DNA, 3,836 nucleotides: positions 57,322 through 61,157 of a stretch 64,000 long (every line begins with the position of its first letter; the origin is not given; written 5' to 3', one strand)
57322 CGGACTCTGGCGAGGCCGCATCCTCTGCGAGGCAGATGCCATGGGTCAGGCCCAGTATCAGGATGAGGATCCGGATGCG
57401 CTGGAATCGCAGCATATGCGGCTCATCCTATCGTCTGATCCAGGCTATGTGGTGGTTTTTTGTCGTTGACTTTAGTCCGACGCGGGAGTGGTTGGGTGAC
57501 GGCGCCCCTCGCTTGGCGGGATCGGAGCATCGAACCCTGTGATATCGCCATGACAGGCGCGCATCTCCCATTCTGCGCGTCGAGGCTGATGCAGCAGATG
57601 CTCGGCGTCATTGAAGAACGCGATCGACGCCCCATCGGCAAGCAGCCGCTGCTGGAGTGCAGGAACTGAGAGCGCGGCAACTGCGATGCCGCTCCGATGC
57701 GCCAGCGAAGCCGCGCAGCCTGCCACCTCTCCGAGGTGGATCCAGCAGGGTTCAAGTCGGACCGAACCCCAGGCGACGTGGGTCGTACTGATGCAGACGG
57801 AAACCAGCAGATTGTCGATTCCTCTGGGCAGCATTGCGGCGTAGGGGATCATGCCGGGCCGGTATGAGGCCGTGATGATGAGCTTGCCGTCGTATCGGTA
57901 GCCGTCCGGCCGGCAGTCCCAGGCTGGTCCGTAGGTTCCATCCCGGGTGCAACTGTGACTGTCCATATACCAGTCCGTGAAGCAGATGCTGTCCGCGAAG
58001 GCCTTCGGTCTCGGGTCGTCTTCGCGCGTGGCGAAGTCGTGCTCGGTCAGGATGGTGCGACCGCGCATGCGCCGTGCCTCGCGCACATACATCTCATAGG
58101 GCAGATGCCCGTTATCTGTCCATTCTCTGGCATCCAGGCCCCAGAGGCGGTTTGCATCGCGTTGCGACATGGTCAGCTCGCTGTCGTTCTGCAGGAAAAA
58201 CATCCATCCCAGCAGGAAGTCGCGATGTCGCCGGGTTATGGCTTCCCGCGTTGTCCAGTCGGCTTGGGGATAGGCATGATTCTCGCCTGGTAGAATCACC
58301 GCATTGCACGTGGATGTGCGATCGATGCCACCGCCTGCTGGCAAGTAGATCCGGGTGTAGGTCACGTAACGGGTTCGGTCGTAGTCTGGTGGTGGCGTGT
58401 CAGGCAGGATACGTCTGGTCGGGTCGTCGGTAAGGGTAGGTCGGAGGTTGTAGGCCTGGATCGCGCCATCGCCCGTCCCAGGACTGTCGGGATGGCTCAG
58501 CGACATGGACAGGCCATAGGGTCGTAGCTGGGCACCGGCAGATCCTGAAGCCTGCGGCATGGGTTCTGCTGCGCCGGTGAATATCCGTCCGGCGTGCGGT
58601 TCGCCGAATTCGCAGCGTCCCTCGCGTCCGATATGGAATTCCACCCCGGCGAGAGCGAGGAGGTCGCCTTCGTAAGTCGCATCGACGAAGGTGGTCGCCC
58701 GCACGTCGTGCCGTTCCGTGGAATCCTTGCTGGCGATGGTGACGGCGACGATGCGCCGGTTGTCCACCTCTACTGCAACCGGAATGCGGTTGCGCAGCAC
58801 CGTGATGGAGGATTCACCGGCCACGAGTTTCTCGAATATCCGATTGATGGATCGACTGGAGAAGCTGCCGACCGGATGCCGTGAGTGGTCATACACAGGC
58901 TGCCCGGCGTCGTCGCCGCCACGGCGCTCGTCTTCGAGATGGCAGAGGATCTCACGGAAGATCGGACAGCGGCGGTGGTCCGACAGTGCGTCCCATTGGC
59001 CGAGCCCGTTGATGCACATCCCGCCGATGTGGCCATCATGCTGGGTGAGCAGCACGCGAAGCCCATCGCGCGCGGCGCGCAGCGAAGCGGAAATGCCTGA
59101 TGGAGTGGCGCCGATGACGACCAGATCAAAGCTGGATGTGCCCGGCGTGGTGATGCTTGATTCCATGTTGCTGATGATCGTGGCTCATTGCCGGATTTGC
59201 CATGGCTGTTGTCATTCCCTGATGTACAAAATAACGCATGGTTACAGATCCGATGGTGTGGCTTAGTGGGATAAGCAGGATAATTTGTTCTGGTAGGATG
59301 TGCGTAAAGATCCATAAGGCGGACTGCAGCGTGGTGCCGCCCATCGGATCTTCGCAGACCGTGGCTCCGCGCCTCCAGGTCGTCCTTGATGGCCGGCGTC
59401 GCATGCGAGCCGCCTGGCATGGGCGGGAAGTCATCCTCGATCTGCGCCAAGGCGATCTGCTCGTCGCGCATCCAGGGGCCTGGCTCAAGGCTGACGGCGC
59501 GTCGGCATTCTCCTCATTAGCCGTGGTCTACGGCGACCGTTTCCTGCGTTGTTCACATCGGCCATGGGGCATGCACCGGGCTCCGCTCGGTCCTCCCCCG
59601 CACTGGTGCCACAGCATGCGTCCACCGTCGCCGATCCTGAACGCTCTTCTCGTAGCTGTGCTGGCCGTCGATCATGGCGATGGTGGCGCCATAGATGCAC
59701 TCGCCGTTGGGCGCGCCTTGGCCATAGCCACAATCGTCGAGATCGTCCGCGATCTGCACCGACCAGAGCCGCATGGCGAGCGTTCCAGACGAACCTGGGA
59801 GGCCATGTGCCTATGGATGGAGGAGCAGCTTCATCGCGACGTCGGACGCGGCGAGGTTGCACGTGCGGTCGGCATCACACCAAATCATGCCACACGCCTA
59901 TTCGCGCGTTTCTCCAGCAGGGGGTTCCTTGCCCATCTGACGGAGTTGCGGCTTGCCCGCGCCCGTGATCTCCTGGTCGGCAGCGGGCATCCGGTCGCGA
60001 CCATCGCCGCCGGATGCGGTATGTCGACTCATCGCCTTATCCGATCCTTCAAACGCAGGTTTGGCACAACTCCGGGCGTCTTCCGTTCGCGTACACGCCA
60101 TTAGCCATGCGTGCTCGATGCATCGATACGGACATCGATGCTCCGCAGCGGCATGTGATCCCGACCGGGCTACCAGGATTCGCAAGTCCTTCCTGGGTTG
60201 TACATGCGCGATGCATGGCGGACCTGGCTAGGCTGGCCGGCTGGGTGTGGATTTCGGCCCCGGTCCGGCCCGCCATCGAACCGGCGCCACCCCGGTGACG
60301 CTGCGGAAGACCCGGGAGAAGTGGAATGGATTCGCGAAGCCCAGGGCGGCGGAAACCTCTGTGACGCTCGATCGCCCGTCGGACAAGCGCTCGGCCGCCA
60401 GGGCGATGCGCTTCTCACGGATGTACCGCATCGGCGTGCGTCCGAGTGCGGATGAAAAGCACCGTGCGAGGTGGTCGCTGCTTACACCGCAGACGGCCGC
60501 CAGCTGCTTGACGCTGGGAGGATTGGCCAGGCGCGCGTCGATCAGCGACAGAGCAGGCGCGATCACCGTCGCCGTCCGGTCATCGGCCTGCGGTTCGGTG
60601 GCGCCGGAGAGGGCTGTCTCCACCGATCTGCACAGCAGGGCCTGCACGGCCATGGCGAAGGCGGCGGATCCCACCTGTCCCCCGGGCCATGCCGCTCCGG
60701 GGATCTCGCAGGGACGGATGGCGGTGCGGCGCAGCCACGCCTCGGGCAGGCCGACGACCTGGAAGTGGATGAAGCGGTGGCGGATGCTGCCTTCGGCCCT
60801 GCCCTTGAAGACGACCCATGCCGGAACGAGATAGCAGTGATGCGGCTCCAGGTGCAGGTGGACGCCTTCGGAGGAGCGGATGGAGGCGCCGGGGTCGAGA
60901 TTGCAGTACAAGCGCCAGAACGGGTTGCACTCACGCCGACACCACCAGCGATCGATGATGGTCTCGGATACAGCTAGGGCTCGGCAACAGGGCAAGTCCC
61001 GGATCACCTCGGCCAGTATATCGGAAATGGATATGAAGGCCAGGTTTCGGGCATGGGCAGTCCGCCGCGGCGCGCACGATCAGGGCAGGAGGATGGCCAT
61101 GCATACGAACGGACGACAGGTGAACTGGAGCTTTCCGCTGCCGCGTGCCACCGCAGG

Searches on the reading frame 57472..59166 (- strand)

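Call 7: search_protein_families(library=pfam, max_evalue=0.001, proteins=[window:57472-59166:-])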
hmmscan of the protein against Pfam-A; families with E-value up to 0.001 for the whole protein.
window:57472-59166:- (564 aa): 1 family
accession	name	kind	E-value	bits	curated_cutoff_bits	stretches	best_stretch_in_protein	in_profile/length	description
PF12831.13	FAD_oxidored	-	2e-84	284.8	27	1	14-508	1-416/416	FAD dependent oxidoreductase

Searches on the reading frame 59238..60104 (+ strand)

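Call 7: search_protein_families(library=pfam, max_evalue=0.001, proteins=[window:59238-60104:+])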
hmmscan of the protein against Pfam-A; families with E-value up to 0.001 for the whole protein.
window:59238-60104:+ (288 aa): 2 families
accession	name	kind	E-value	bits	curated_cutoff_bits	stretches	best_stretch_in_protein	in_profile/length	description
PF12833.13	HTH_18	-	3.6e-16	59.7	33.6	1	208-285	2-80/80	Helix-turn-helix domain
PF00165.29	HTH_AraC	-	8.5e-06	26.2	26.6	1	253-280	11-38/42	Bacterial regulatory helix-turn-helix proteins, AraC family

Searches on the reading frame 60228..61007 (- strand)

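Call 7: search_protein_families(library=pfam, max_evalue=0.001, proteins=[window:60228-61007:-])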
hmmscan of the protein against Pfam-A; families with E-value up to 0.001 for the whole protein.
window:60228-61007:- (259 aa): 2 families
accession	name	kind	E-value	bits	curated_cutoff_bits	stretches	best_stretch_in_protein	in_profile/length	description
PF12833.13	HTH_18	-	4.2e-21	75.5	33.6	1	169-247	1-79/80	Helix-turn-helix domain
PF00165.29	HTH_AraC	-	2.7e-18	66.1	26.6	2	211-246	7-41/42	Bacterial regulatory helix-turn-helix proteins, AraC family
